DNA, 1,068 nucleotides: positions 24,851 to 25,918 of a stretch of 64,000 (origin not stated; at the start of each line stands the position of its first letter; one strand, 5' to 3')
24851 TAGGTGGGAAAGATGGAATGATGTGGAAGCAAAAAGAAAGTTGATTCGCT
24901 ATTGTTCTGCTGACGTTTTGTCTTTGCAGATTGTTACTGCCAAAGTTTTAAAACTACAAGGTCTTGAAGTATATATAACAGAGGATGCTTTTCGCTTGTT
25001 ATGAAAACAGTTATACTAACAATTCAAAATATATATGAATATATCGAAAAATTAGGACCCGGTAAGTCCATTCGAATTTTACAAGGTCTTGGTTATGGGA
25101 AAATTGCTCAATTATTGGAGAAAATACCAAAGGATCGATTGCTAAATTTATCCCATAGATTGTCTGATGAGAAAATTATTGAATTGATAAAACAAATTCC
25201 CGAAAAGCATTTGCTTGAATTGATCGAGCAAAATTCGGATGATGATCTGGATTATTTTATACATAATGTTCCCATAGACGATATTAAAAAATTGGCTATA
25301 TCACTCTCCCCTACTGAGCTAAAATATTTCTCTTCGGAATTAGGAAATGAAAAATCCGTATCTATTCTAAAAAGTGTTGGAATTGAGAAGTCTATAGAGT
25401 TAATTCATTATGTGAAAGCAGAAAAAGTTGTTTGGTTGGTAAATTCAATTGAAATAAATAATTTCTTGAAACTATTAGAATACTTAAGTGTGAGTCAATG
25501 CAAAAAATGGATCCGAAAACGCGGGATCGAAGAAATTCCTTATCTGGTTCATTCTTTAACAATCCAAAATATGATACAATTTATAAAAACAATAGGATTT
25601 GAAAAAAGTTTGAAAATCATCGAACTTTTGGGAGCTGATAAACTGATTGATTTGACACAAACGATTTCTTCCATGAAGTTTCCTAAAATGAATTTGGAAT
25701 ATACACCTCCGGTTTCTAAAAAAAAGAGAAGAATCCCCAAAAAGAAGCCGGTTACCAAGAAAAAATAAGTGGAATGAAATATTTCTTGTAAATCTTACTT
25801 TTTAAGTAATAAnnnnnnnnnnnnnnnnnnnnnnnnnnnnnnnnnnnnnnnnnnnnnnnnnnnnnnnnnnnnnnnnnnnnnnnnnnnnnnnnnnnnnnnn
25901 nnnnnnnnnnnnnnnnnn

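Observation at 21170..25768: Translationally coupled lipoprotein - MrfA-like helicase (DUF1998) - MrfB/YprB-like exonuclease - HhH DNA-binding protein operon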

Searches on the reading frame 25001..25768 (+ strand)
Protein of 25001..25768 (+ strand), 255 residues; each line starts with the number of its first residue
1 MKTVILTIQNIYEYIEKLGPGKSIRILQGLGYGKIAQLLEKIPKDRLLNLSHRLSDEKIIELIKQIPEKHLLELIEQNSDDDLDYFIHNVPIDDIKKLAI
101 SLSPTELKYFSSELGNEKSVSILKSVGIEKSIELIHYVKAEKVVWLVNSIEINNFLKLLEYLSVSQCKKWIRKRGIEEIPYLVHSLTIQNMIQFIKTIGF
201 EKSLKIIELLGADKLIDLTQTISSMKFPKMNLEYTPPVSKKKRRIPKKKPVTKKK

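Call 5: search_protein_families(library=pfam, proteins=[window:25001-25768:+], max_evalue=0.01)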
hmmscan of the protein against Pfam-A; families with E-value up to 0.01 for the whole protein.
window:25001-25768:+ (255 aa): 1 family
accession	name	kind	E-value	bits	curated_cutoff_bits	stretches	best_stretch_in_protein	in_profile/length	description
PF03448.22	MgtE_N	-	2.7e-13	50.8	25.9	1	9-98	4-93/102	MgtE intracellular N domain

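Call 6: search_protein_families(library=ncbifam, proteins=[window:25001-25768:+], max_evalue=0.01)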
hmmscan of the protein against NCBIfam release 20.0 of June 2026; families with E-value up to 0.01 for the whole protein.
window:25001-25768:+ (255 aa): 0 families

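Call 7: search_protein_families(library=padloc, proteins=[window:25001-25768:+], max_evalue=0.01)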
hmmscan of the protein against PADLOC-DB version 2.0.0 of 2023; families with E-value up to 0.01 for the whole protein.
window:25001-25768:+ (255 aa): 0 families

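Call 10: search_solved_structures(query=window:25001-25768:+, max_evalue=1, show_alignments=2)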
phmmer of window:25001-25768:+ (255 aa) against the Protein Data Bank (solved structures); distinct sequences matched with E-value up to 1: 1.
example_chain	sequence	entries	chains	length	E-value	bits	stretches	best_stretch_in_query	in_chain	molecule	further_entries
7crb_A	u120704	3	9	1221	0.51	13.3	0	121-225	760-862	NAD+ hydrolase (NADase)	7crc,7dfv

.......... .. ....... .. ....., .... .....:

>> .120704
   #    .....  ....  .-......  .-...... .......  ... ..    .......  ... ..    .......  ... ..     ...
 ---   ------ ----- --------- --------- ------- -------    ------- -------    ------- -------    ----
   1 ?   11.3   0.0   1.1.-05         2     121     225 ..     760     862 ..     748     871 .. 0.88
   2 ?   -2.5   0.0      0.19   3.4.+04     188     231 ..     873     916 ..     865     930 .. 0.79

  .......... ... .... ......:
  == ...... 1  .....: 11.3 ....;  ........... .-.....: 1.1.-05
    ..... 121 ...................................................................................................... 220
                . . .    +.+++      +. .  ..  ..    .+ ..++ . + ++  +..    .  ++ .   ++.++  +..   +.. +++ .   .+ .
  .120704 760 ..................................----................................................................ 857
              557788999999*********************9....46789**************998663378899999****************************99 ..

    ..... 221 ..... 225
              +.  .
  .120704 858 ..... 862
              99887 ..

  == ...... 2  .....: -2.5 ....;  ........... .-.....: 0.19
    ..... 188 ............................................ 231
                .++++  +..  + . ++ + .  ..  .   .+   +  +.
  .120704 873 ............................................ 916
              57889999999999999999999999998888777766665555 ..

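Call 11: find_homologous_proteins(query=window:25001-25768:+, max_evalue=0.001)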
Query window:25001-25768:+: 1387 candidates shared short words with the query, none scored E <= 0.001.

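Call 26: search_protein_representatives(protein=window:25001-25768:+)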
Query: 255 residues. Proteins with E-value up to 0.001 (for the whole library): 26; up to 1e-10: 11; up to 1e-30: 0. The best 26 are listed.
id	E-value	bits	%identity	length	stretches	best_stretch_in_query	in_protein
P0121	2.2e-30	122.5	100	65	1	191-255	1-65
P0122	2.8e-26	109.1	42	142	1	111-235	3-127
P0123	2.0e-21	93.2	27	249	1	20-247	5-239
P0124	1.3e-20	90.5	23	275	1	12-232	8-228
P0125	2.0e-19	86.7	53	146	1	15-99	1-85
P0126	5.2e-19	85.3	48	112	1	148-234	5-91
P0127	3.4e-15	72.8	28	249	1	24-232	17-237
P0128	1.1e-14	71.1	40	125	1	155-249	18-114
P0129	1.3e-14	70.9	46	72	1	146-214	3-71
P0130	3.5e-13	66.2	54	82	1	3-72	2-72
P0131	5.5e-11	59.0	48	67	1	1-67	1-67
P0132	1.4e-10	57.7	23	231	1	70-237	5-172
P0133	1.5e-10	57.6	21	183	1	114-251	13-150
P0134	1.3e-09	54.5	24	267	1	114-249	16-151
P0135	3.5e-09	53.1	20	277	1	30-233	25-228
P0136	4.5e-09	52.8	24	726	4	27-151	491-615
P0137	5.3e-08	49.3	19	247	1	23-254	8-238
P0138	6.3e-08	49.0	19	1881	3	36-218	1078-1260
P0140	6.2e-07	45.8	29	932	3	16-113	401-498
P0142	6.4e-06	42.5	19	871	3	50-226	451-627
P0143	1.1e-05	41.7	16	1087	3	16-226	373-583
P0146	5.2e-04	36.2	19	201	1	64-246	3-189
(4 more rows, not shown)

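Call 32: search_protein_families(library=pfam, proteins=[P0123, P0124, P0127, P0135, P0137, P0136, P0138, P0140, P0142, P0143], max_evalue=0.001)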
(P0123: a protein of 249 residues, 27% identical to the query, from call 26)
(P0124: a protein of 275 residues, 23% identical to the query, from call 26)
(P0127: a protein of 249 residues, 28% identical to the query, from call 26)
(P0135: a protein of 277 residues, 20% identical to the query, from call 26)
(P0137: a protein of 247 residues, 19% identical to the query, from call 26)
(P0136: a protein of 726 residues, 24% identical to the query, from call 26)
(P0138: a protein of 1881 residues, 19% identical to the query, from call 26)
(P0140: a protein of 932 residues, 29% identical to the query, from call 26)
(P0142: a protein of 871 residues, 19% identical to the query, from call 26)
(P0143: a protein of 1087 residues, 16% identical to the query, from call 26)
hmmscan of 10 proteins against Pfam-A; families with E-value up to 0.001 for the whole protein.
P0123 (249 aa): 1 family
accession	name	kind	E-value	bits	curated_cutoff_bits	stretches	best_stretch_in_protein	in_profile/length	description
PF03448.22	MgtE_N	-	4.8e-10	40.3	25.9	0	17-88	3-74/102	MgtE intracellular N domain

P0124 (275 aa): 1 family
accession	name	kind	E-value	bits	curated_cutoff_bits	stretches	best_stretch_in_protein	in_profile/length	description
PF03448.22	MgtE_N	-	7.7e-08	33.2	25.9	1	30-111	5-86/102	MgtE intracellular N domain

P0127 (249 aa): 1 family
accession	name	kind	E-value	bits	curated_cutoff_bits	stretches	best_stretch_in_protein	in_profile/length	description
PF03448.22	MgtE_N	-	5e-07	30.6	25.9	0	29-106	7-84/102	MgtE intracellular N domain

P0135 (277 aa): 1 family
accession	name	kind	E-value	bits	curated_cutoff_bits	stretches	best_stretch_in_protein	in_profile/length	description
PF03448.22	MgtE_N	-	2.1e-07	31.9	25.9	0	42-115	18-91/102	MgtE intracellular N domain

P0137 (247 aa): 1 family
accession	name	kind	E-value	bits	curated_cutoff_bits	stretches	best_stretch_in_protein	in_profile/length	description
PF03448.22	MgtE_N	-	1.6e-08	35.5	25.9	1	17-101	3-87/102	MgtE intracellular N domain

P0136 (726 aa): 5 families
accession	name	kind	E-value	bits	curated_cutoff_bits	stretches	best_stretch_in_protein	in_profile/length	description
PF03448.22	MgtE_N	-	2.4e-42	144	25.9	5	544-631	3-90/102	MgtE intracellular N domain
PF04003.17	Utp12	-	1.4e-08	35.2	31.5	0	498-528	4-35/107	Dip2/Utp12 Family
PF07635.16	PSCyt1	-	5.4e-08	33.8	22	1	277-332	1-57/59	Planctomycete cytochrome C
PF01706.21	FliG_C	-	9.1e-08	32.8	23.3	0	419-466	24-71/108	FliG C-terminal domain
PF14841.11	FliG_M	-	2.6e-06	28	25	0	596-626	17-47/76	FliG middle domain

P0138 (1881 aa): 8 families
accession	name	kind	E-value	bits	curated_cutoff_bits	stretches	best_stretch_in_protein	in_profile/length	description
PF03448.22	MgtE_N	-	1.4e-65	218.6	25.9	6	1314-1408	3-97/102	MgtE intracellular N domain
PF15709.10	DUF4670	-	4.6e-09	36.6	27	1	1643-1829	334-520/521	Domain of unknown function (DUF4670)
PF15612.11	WHIM1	-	4.3e-08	33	19.1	0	1190-1204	17-31/46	WSTF, HB1, Itc1p, MBD9 motif 1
PF07688.17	KaiA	-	2.5e-07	31.3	22.2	0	956-1007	1-52/122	KaiA C-terminal domain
PF09372.15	PRANC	-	1.1e-05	26.1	25.8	0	1316-1356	51-95/97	PRANC domain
PF14841.11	FliG_M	-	4.2e-05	24.1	25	0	1129-1155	20-46/76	FliG middle domain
PF00806.25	PUF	-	0.00061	19.9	26.3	0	1117-1132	19-34/35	Pumilio-family RNA binding repeat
PF14304.11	CSTF_C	-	0.00093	19.2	24.3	0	1237-1249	20-32/41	Transcription termination and cleavage factor C-terminal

P0140 (932 aa): 1 family
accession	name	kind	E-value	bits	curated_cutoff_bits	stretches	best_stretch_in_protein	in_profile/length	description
PF03448.22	MgtE_N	-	9.9e-22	77.8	25.9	2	421-507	7-93/102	MgtE intracellular N domain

P0142 (871 aa): 10 families
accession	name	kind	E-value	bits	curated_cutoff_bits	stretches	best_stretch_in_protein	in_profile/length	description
PF03448.22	MgtE_N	-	4.7e-32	111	25.9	4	648-734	2-88/102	MgtE intracellular N domain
PF07676.18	PD40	-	4.4e-14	52.4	20.9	2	273-308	4-37/38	WD40-like Beta Propeller Repeat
PF00691.25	OmpA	-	5.1e-14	52.9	27.2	1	768-863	1-98/98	OmpA family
PF20854.2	LED_rpt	-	1.6e-06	28.5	59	0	513-633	17-137/176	LED repeat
PF07719.23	TPR_2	-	4.6e-06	26.8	27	0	105-127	2-24/34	Tetratricopeptide repeat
PF14841.11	FliG_M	-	4.7e-05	24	25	0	461-500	5-44/76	FliG middle domain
PF00515.34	TPR_1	-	0.00015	21.8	27.8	0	105-127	2-24/34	Tetratricopeptide repeat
PF13432.12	TPR_16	-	0.00028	21.7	32.7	0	103-127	28-54/65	Tetratricopeptide repeat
PF14559.12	TPR_19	-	0.00074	20.2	25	0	33-69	1-37/68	Tetratricopeptide repeat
PF00237.24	Ribosomal_L22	-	0.00078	20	28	0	640-679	16-54/104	Ribosomal protein L22p/L17e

P0143 (1087 aa): 2 families
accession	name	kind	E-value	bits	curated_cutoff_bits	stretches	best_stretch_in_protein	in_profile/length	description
PF03448.22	MgtE_N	-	3.2e-42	143.6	25.9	7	522-613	4-95/102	MgtE intracellular N domain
PF14841.11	FliG_M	-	1.3e-06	29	25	0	357-397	5-45/76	FliG middle domain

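Call 38: find_related_loci(query=A3, collection=metagenome_contigs, flank=8000)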
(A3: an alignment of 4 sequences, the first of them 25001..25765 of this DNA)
Query A3 (255 aa) in metagenome_contigs; peptide patterns used: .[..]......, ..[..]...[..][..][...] (x = any residue, [..] = any of these).
600 stretches matched a pattern (row limit reached: there are more); 5 encode a relative of the query (tblastn E <= 1e-3); 5 distinct loci.
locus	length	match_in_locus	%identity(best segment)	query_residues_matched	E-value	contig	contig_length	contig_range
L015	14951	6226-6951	46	3-249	1e-73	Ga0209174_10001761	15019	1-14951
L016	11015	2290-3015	46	3-249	8e-74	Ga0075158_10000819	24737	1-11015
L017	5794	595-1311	43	1-244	5e-66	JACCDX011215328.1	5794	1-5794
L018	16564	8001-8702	40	1-234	5e-62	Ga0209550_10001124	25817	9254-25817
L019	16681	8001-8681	49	3-229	4e-74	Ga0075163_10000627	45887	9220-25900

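Call 44: find_homologous_proteins(query=A1, max_evalue=0.001)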
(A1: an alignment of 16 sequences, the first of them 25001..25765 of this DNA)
Query A1 (16 sequences) (255 aa, profile of the alignment): 3 proteins with E <= 0.001 among 8000 candidates.
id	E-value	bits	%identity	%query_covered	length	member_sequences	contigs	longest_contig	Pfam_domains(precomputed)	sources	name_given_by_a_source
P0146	3.8e-57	211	21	75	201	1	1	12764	-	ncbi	-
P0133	2.0e-46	176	21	53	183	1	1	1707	-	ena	-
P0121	5.6e-12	63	100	25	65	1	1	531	-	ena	-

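Call 45: find_encoding_contigs(protein=P0146, flank=8000, max_places=3)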
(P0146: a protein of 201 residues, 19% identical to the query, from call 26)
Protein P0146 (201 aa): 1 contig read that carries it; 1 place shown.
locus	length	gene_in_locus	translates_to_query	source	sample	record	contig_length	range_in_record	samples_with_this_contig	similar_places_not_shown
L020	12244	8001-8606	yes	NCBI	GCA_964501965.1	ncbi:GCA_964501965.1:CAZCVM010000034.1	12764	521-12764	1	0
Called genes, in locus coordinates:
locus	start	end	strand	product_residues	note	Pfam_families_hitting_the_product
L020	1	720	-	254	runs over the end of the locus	PF00378:ECH_1, PF16113:ECH_2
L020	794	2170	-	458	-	PF01740:STAS, PF13466:STAS_2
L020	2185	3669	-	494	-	-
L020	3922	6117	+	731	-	-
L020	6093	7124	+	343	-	-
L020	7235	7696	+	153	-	-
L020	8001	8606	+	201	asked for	-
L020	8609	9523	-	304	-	PF02108:FliH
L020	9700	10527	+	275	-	PF10677:DUF2490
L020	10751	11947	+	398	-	-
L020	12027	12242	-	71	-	?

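Call 46: find_encoding_contigs(protein=window:25001-25768:+, flank=3000, max_places=6)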
Protein window:25001-25768:+ (255 aa): 5 contigs read that carry it; 5 places shown.
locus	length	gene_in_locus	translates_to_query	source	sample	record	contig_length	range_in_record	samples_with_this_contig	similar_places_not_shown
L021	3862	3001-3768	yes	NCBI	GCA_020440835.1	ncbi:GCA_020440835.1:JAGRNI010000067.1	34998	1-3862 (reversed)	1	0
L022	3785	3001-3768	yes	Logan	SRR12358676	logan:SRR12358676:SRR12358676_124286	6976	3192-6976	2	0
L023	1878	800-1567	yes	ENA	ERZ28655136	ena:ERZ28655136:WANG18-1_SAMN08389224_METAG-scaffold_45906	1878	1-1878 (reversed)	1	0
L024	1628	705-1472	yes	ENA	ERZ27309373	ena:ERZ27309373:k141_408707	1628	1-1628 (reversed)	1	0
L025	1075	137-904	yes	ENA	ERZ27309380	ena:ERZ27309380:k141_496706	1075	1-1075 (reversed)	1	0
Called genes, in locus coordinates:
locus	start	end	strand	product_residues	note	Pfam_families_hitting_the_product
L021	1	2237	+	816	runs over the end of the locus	PF00270:DEAD, PF04851:ResIII (weak), PF00271:Helicase_C, PF22982:WHD_HRQ1, PF09369:MZB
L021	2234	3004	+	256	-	PF13482:RNase_H_2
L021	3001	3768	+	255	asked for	-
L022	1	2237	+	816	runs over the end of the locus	PF00270:DEAD, PF04851:ResIII (weak), PF00271:Helicase_C, PF22982:WHD_HRQ1, PF09369:MZB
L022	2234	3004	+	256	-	PF13482:RNase_H_2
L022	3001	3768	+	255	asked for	-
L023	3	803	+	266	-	?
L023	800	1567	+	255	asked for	-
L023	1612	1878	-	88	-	?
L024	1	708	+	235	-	?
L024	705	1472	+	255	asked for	-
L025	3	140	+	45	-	?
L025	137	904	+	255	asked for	-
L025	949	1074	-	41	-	?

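Call 58: predict_structure(alignment_id=A5)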
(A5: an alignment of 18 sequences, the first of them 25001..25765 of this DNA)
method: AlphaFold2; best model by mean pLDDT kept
length: 255 residues; sequences in the alignment: 18
mean_pLDDT: 77.8   pTM: 0.63
mean pLDDT of the five models: 77.8, 72.0, 69.0, 63.9, 60.1
residues with pLDDT >= 90: 97; 70-90: 53; 50-70: 98; < 50: 7
segments of 3 or more residues with pLDDT < 50: 1-5
pLDDT, mean of each block of 10 residues (from residue 1): 46 67 66 62 63 59 63 57 68 77 78 84 90 92 95 95 96 96 96 96 97 95 86 64 66 58
secondary structure, 60 per line:
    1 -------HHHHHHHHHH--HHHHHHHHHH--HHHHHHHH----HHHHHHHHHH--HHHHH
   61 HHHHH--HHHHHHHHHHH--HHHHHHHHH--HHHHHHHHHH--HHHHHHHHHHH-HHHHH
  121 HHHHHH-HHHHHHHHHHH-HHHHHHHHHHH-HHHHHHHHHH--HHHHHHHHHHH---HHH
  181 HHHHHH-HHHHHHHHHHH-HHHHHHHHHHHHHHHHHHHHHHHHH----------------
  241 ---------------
elements in order: H8-17 H20-29 H32-39 H44-53 H56-65 H68-78 H81-89 H92-101 H104-114 H116-126 H128-138 H140-150 H152-161 H164-174 H178-186 H188-198 H200-224

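Call 87: search_solved_structures(query=A5, max_evalue=10, show_alignments=1)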
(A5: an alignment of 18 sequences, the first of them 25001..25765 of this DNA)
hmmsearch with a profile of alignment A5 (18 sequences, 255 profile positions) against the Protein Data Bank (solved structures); distinct sequences matched with E-value up to 10: 51.
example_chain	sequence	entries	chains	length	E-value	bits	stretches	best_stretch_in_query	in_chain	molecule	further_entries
3k4x_A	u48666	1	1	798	0.0074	18.7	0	44-92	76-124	Proliferating cell nuclear antigen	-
7bup_A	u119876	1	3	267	0.019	17.3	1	44-92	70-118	Proliferating cell nuclear antigen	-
5tdy_B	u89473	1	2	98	0.029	16.7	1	107-231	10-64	Flagellar motor switch protein FliG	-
2yvy_A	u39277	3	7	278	0.04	16.3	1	64-151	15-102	Mg2+ transporter MgtE | Magnesium transporter MgtE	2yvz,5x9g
8umx_B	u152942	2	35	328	0.051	15.9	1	177-219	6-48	Flagellar motor switch protein FliG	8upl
8umd_B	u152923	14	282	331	0.054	15.8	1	177-219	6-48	Flagellar motor switch protein FliG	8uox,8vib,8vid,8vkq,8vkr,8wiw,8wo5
4aaa_A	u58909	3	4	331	0.071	15.4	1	47-114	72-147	CYCLIN-DEPENDENT KINASE-LIKE 2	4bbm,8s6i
2yvx_A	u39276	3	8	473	0.13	14.6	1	64-150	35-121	Mg2+ transporter MgtE | Magnesium transporter MgtE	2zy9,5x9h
8gps_A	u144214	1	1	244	0.16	14.3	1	38-107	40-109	MgtE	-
5oo1_A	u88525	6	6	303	0.51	12.6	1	120-170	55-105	Cyclin-dependent kinase 2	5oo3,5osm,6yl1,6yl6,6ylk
2pk9_A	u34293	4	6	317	0.53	12.6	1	120-170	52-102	Cyclin-dependent protein kinase PHO85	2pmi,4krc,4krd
1oit_A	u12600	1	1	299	0.62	12.4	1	120-171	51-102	CELL DIVISION PROTEIN KINASE 2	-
2jgz_A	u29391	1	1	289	0.66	12.3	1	120-170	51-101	CELL DIVISION PROTEIN KINASE 2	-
4i3z_A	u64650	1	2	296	0.68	12.2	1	120-170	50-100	Cyclin-dependent kinase 2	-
8bya_A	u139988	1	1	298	0.69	12.2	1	120-170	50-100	Cyclin-dependent kinase 2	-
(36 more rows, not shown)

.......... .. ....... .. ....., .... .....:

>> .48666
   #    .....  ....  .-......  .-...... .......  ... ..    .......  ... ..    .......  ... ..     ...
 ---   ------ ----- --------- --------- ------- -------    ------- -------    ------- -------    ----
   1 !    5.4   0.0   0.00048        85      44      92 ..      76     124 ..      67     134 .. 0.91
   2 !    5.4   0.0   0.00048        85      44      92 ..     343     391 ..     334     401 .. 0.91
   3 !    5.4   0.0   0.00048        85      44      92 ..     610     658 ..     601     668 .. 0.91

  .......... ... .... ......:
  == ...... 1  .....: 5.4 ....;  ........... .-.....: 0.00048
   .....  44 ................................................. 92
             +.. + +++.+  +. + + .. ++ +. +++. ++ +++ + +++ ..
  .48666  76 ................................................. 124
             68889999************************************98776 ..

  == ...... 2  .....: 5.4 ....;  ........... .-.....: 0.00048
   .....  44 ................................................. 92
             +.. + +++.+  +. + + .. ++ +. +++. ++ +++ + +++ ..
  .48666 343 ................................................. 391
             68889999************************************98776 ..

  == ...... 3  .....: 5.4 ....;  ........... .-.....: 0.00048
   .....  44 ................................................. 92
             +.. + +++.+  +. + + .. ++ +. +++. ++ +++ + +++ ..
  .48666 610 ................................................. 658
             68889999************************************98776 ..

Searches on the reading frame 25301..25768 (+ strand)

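Call 71: search_protein_families(library=pfam, proteins=[window:25301-25768:+], max_evalue=10)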
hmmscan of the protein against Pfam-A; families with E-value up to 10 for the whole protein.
window:25301-25768:+ (155 aa): 3 families
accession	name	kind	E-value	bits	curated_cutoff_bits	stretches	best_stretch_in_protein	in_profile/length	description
PF03448.22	MgtE_N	-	9.5e-05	23.3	25.9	2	3-66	14-77/102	MgtE intracellular N domain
PF19676.4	DUF6178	-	0.032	13.1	25.5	1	81-110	36-65/561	Family of unknown function (DUF6178)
PF23911.1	DUF7253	-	0.11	13.3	25.1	1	12-53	49-90/110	Domain of unknown function (DUF7253)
